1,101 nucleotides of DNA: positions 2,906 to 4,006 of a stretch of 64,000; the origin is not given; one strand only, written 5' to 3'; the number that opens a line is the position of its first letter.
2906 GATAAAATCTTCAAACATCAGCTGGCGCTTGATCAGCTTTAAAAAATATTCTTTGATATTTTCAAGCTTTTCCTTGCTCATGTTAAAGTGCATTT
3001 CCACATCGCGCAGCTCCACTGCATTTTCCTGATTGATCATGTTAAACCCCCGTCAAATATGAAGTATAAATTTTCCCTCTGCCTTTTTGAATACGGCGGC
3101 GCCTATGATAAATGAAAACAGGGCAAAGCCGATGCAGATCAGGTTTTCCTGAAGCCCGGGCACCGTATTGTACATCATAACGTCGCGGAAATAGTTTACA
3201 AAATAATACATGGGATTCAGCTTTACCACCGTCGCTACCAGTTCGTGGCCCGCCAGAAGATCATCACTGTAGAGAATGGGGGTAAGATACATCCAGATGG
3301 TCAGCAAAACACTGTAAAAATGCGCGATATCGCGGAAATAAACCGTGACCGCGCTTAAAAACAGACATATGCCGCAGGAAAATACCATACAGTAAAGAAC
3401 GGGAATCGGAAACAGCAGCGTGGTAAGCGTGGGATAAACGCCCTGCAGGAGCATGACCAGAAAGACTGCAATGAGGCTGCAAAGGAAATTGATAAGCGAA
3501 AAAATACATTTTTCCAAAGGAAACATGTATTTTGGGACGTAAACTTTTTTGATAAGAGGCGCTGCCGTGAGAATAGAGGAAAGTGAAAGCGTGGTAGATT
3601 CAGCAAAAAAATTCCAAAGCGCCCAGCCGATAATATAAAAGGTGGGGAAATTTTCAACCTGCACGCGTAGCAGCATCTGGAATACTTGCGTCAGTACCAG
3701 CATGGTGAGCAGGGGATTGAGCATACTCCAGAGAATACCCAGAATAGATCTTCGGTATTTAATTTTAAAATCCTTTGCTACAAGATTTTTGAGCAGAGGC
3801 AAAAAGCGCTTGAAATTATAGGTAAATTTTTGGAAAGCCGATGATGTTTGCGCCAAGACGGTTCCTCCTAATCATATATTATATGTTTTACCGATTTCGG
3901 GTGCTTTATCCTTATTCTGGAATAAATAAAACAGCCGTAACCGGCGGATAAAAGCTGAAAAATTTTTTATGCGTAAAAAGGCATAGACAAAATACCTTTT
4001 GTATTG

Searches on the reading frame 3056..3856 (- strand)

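Call 36: search_protein_families(library=ncbifam, max_evalue=0.00001, proteins=[window:3056-3856:-])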
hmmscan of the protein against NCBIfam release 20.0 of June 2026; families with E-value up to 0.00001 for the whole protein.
window:3056-3856:- (267 aa): 1 family
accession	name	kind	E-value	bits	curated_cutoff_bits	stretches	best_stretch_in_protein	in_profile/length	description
NF050109.1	galactan_ABC_perm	equivalog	1.3e-22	80.7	380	1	20-258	22-263/272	galactan export ABC transporter permease subunit Wzm/RfbD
